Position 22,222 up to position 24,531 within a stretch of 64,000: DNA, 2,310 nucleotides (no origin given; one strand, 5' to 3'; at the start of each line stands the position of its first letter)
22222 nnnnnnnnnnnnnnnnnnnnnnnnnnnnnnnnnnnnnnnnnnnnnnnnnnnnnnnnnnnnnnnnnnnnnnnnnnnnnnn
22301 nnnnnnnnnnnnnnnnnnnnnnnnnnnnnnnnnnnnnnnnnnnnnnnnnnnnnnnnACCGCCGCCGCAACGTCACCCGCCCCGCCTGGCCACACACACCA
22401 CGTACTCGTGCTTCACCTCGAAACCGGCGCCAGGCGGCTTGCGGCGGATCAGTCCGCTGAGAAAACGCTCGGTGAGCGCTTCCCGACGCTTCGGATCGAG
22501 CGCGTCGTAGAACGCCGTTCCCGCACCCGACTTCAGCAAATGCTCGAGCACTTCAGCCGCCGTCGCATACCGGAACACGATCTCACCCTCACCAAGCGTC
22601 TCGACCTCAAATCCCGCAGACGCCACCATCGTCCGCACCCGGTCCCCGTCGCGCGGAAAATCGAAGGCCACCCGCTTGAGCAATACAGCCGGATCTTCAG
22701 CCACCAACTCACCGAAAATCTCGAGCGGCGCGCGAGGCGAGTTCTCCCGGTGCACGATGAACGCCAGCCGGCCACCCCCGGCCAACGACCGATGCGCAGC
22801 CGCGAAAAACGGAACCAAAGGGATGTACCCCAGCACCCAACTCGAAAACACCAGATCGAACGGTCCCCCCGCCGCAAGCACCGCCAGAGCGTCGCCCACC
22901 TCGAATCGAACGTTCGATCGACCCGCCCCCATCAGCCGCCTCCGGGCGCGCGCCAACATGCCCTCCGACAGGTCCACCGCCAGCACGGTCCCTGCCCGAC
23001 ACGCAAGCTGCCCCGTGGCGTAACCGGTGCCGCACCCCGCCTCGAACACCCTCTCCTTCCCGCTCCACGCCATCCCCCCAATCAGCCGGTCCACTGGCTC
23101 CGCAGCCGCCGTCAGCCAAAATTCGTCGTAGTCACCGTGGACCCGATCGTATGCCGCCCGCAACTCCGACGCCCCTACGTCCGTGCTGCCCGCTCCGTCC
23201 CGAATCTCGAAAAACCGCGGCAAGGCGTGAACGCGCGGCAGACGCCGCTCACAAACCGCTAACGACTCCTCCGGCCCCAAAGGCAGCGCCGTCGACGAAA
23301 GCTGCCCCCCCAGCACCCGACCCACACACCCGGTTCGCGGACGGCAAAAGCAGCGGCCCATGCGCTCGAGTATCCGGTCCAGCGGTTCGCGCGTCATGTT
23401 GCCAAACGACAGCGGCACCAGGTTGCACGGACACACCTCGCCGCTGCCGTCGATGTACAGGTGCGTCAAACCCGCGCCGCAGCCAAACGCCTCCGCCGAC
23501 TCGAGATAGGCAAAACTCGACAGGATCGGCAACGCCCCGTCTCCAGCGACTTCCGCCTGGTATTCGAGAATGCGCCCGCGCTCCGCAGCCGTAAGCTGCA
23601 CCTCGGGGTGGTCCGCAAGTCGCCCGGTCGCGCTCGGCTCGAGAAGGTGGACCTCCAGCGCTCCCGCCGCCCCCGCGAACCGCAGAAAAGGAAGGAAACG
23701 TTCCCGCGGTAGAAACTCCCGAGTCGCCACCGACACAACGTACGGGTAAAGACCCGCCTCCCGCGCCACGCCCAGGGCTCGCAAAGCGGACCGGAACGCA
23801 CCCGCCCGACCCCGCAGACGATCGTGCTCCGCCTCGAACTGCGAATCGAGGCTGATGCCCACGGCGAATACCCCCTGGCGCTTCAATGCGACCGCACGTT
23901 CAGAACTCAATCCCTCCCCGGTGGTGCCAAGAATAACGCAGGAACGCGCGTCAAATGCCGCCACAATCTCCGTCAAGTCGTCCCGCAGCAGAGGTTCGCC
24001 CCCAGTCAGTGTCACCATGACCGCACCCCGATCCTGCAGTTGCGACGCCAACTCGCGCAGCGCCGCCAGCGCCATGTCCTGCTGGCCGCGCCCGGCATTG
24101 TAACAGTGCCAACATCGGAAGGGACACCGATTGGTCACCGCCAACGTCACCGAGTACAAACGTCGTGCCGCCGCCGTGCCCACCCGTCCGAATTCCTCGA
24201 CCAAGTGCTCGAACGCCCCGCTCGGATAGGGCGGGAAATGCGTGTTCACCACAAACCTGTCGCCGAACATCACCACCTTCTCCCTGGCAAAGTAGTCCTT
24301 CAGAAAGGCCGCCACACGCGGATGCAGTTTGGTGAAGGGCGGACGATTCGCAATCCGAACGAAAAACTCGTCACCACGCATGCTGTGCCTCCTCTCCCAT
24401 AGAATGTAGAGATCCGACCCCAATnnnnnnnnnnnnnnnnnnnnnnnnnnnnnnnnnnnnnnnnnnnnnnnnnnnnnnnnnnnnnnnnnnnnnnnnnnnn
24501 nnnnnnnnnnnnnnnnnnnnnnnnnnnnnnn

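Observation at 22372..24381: Radical SAM/SPASM-like enzyme fused to a class I methyltransferase, co-oriented behind aceE and a sialidase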

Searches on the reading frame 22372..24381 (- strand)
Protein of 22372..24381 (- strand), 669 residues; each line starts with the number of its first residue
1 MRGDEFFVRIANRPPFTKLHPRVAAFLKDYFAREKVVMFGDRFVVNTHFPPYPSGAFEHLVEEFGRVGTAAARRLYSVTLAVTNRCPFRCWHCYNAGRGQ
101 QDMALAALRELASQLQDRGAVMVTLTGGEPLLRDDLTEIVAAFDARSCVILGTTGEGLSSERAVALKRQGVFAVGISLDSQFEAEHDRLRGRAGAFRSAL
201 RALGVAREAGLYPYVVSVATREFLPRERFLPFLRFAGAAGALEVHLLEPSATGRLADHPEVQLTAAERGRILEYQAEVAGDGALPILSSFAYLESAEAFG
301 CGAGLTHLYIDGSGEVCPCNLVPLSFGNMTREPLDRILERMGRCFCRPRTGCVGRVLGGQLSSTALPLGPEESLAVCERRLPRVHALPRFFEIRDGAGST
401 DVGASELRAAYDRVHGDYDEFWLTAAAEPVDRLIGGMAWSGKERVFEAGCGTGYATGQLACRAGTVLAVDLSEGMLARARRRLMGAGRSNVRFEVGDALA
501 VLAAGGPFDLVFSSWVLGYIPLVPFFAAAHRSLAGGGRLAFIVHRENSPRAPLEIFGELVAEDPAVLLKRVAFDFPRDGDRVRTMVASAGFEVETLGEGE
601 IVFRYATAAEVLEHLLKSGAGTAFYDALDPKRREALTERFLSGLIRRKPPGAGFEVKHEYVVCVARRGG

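Call 6: search_protein_families(library=pfam, proteins=[window:22372-24381:-], max_evalue=0.01)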
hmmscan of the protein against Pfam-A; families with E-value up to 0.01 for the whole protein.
window:22372-24381:- (669 aa): 10 families
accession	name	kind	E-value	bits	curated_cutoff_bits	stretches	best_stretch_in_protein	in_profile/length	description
PF04055.27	Radical_SAM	-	1.4e-18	68.1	29.5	1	82-216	3-145/166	Radical SAM superfamily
PF13649.12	Methyltransf_25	-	1.4e-16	61.4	27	1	445-537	1-97/97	Methyltransferase domain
PF08241.18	Methyltransf_11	-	1.6e-15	57.9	21.2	1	447-541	2-95/95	Methyltransferase domain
PF13847.12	Methyltransf_31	-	3e-12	46.9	27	1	442-545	4-113/145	Methyltransferase domain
PF08242.18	Methyltransf_12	-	7.5e-11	43.1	30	1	447-539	2-98/98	Methyltransferase domain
PF01135.25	PCMT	-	2.4e-07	31.2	20.3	1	442-544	74-174/210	Protein-L-isoaspartate(D-aspartate) O-methyltransferase (PCMT)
PF13489.12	Methyltransf_23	-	1.9e-06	28.1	27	1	442-548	23-123/164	Methyltransferase domain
PF01209.24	Ubie_methyltran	-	1e-05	25.4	20.1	1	444-542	50-152/233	ubiE/COQ5 methyltransferase family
PF13353.11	Fer4_12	-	2.7e-05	24.9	22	1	84-187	13-122/137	4Fe-4S single cluster domain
PF13186.11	SPASM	-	3e-05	24.7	21.5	1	301-339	1-44/67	Iron-sulfur cluster-binding domain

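Call 7: search_protein_families(library=ncbifam, proteins=[window:22372-24381:-], max_evalue=0.01)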
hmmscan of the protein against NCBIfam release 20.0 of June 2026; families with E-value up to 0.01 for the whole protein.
window:22372-24381:- (669 aa): 85 families (the best 25 are shown)
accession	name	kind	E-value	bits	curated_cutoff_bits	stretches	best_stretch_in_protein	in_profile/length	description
TIGR04055.1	rSAM_NirJ2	equivalog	2e-27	96.6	500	1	80-339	4-274/326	putative heme d1 biosynthesis radical SAM protein NirJ2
TIGR04303.1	GeoRSP_rSAM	equivalog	1.1e-26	94.2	400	1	78-338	7-275/325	GeoRSP system radical SAM/SPASM protein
TIGR04545.1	rSAM_ahbD_hemeb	equivalog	4.6e-26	92.1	500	1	80-277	4-203/339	heme b synthase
TIGR02668.1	moaA_archaeal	equivalog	2.3e-22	79.3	325.25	1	72-256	6-193/303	GTP 3',8-cyclase MoaA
NF045574.1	sacti_mat_StsB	exception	2.6e-22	79.3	625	1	72-338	92-360/466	StsB family radical SAM/SPASM domain sactipeptide maturase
TIGR04103.1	rSAM_nif11_3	equivalog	4e-22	78.4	725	1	78-272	7-201/412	nif11-class peptide radical SAM maturase 3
TIGR04053.2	TIGR04053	equivalog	9.1e-22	77.8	395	1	79-222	11-161/366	TIGR04053 family radical SAM/SPASM domain-containing protein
TIGR04347.1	pseudo_SAM_Halo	equivalog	1.2e-21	77.4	525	1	75-214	37-179/390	TIGR04347 family pseudo-SAM/SPASM protein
TIGR02666.1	moaA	equivalog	8e-21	74.3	284.05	1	72-248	6-191/336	GTP 3',8-cyclase MoaA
TIGR04546.1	rSAM_ahbC_deAc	equivalog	3e-20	72.4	650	1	78-211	41-177/390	12,18-didecarboxysiroheme deacetylase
TIGR04133.1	rSAM_w_lipo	hypoth_equivalog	1.6e-18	66.7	425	1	71-337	19-299/350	TIGR04133 family radical SAM/SPASM protein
NF001199.0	PRK00164.2-1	equivalog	1.9e-18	66.7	231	1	72-217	8-156/308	GTP 3',8-cyclase MoaA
TIGR03962.1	mycofact_rSAM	equivalog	4.3e-18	65.6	265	1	78-322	14-262/339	mycofactocin radical SAM maturase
TIGR02109.1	PQQ_syn_pqqE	equivalog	5.8e-18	65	381.35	1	80-339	11-281/358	pyrroloquinoline quinone biosynthesis protein PqqE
TIGR04054.1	rSAM_NirJ1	equivalog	4.5e-17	61.7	650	1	77-203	37-166/387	putative heme d1 biosynthesis radical SAM protein NirJ1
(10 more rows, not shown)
